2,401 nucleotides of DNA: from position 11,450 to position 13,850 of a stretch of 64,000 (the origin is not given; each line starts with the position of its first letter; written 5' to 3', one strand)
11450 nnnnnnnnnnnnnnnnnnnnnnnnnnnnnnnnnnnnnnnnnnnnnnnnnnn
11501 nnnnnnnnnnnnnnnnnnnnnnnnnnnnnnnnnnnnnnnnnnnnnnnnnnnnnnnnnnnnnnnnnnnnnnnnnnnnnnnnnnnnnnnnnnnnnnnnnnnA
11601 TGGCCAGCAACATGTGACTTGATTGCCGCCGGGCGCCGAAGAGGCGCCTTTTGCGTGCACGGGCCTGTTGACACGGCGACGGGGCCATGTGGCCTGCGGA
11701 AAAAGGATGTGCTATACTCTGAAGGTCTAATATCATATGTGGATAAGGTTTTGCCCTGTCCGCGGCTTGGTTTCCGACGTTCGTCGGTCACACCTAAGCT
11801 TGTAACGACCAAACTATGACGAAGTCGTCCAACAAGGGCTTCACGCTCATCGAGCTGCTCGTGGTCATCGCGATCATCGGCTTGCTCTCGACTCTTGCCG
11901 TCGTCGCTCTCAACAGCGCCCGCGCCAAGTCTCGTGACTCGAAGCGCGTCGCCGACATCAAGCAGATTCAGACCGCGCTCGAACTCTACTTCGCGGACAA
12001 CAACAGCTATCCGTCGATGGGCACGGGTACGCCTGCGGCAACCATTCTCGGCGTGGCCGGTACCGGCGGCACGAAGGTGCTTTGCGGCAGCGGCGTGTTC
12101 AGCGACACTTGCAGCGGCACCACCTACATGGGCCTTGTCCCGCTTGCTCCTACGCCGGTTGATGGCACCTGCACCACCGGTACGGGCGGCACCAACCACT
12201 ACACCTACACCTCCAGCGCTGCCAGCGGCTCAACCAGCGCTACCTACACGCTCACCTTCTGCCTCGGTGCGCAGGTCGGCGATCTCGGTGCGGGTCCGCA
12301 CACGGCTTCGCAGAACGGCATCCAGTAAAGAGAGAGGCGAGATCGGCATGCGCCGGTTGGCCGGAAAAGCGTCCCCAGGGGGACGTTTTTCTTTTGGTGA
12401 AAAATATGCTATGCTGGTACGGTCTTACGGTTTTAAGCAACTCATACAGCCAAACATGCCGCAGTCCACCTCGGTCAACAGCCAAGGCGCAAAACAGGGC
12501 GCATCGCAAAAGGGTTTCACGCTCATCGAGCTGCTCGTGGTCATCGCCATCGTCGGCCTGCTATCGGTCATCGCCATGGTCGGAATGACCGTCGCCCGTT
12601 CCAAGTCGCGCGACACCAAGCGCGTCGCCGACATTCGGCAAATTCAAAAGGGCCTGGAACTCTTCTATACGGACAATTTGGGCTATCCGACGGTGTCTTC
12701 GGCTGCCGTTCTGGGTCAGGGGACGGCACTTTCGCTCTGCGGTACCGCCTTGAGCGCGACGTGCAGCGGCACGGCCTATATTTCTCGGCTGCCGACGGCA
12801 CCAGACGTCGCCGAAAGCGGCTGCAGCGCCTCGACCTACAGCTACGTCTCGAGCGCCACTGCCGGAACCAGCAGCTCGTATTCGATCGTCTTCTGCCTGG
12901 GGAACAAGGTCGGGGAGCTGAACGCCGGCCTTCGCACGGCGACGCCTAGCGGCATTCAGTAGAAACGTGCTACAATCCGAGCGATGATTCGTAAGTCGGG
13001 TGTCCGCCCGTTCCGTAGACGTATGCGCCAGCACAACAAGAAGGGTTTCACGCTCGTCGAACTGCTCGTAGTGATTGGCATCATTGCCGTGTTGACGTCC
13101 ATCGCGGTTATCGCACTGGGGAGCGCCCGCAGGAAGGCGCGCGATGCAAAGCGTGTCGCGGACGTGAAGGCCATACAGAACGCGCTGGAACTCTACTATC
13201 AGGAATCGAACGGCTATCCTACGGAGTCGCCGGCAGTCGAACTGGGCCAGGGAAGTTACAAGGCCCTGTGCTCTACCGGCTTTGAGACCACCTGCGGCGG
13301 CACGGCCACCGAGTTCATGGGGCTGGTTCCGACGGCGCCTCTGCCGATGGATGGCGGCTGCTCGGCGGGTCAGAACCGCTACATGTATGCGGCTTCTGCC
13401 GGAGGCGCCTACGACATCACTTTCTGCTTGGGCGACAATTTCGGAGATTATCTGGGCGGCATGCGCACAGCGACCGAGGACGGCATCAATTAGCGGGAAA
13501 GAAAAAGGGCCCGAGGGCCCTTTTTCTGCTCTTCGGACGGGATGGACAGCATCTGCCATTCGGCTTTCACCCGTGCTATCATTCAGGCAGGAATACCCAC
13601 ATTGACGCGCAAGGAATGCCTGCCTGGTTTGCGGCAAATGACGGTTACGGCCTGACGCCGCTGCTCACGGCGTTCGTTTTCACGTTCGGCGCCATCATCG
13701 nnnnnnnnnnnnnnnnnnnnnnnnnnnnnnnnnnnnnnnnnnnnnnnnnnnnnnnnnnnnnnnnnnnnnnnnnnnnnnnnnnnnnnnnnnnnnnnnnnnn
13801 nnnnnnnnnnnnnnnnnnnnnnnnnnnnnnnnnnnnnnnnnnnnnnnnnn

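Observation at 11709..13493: Three tandem major-pilin paralogs, each with its own promoter-like element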

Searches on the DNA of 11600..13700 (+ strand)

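Call 78: search_rna_families(source=window, start=11600, end=13700, threshold=evalue, max_evalue=1)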
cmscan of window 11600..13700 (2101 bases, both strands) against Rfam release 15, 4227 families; matches with E-value up to 1: 2.
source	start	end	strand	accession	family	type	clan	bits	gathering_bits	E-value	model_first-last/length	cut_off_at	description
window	13481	13523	+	RF02084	STnc130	Gene; sRNA;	-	26.5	55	0.3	86-126/135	no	Enterobacteria sRNA STnc130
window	12365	12397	+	RF00489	ctRNA_p42d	Gene; antisense;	-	24.1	50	0.026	1-46/46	no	ctRNA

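Call 79: build_rna_model(alignment_id=A3)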
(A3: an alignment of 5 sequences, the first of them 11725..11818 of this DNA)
Model R1 built from alignment A3 (5 sequences, 100 columns); structure: RNAalifold consensus.
model positions 96; base pairs 28; branch points 1; effective number of sequences 1.2; information 0.595 bits per position. Calibrated on 0.2 Mb of random sequence (short: E-values are rough).
structure used (alignment columns):
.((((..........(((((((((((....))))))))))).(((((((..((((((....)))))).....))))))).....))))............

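Call 81: search_with_rna_model(model_id=R1, sources=[window, L001, L003, L004, L007, L008, L009, L010, L011, L012, L013, L014, L015, L016, L017, L018, L019, L020, L021, L022, L023, L024, L025, L026, L027, L028, L029, L030, L031, L032, L033, L034, L035, L036, L037, L038, L039, L040, L041, L042, L043, L044, L045, L046, L047, L048, L049, L050, L084, L086, L087, L088, L089, L090, L091, L092, L093, L094, L095, L096, L097, L098, L099, L100, L101, L102, L103, L104, L105, L106, L107, L108, L109, L110, L111, L112, L113, L114, L115, L116, L117, L118, L119, L120, L121, L122, L123, L124, L125, L126, L127, L128, L129, L130, L164, L165, L166, L167], max_evalue=1, show_alignments=0)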
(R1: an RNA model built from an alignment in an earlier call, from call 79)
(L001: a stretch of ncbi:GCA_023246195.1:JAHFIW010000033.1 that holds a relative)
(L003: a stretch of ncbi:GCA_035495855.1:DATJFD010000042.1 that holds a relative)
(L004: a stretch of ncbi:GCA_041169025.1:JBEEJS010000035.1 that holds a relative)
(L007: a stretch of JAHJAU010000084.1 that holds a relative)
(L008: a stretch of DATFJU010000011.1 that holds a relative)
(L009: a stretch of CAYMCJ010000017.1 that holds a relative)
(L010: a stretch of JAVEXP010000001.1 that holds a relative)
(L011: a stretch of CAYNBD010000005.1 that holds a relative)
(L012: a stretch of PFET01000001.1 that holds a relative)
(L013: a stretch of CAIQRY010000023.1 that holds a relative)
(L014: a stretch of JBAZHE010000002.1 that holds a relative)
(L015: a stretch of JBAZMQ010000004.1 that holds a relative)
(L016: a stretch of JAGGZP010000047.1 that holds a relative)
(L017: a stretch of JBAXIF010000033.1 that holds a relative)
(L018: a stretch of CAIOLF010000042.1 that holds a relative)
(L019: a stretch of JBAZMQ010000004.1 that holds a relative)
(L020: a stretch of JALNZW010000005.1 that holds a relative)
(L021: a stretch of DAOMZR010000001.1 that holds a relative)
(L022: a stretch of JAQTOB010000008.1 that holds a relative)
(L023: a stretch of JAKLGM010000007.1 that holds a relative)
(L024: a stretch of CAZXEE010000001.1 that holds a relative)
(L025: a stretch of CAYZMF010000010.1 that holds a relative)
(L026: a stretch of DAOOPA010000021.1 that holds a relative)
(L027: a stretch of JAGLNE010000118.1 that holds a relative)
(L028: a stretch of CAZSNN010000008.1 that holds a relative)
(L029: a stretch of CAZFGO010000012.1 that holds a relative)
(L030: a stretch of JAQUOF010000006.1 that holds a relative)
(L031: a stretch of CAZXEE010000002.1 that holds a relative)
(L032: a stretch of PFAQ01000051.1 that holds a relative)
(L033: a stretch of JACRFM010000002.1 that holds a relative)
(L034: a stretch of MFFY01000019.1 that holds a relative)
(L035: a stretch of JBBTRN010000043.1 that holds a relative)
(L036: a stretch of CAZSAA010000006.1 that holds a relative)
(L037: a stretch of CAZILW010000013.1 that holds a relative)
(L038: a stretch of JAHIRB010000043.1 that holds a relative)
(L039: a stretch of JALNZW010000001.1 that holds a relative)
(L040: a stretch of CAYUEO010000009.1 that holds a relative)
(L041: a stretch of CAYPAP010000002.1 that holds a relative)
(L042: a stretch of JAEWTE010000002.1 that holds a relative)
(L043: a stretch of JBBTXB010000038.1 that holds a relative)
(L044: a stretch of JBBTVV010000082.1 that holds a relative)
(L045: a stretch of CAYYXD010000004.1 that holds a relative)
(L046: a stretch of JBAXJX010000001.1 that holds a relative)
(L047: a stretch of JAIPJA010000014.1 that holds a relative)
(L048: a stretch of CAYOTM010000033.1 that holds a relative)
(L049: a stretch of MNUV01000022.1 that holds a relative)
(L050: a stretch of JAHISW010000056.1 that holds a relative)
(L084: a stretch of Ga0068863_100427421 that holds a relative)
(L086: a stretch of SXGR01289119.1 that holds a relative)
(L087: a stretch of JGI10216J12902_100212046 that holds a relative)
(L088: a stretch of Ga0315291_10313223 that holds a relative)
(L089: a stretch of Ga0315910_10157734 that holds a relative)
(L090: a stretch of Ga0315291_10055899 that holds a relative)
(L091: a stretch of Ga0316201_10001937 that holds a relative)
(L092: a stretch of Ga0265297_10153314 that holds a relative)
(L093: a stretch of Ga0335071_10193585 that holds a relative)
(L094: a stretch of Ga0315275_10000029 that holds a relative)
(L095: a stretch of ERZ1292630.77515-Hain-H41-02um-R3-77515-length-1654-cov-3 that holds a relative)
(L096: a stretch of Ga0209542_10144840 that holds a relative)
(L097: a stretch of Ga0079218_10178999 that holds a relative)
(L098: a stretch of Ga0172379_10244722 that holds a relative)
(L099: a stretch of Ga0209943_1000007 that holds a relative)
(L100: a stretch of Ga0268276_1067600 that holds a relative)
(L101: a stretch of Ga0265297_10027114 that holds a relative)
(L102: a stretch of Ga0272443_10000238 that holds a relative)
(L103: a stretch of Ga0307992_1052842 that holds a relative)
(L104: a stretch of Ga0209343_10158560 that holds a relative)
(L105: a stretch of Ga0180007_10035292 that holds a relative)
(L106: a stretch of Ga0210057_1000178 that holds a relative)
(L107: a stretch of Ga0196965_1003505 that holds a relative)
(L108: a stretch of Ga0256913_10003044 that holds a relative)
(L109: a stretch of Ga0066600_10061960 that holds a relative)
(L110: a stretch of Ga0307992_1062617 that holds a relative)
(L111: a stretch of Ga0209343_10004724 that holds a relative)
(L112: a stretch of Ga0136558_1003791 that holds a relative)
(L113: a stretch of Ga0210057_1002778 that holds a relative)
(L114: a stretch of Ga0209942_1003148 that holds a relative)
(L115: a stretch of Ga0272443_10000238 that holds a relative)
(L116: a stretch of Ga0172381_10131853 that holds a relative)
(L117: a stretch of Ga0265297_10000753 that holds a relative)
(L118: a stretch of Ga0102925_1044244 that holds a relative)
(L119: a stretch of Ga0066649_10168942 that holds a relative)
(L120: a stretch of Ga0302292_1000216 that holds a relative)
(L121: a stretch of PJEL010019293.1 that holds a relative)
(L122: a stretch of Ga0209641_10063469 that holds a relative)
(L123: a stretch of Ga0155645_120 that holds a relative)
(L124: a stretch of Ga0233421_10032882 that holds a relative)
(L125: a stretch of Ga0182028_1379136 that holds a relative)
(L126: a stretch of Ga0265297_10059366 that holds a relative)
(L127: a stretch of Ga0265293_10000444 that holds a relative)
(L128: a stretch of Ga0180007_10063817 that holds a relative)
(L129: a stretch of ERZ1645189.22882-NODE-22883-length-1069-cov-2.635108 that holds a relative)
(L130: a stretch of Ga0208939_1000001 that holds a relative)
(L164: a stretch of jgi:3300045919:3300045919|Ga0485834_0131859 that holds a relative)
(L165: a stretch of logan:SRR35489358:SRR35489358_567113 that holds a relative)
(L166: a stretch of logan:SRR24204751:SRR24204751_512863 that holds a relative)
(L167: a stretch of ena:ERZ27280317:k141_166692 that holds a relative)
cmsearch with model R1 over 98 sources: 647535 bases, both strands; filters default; matches with E-value up to 1: 5.
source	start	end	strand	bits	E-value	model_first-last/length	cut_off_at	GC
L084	12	105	+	104.6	2.7e-27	1-96/96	no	0.46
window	11725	11818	+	99.7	7.9e-26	1-96/96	no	0.48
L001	1393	1487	+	96.6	6.8e-25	1-96/96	no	0.51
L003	9911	10003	+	80.8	3.6e-20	1-96/96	no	0.45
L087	2912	3003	+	79.3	1e-19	1-96/96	no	0.46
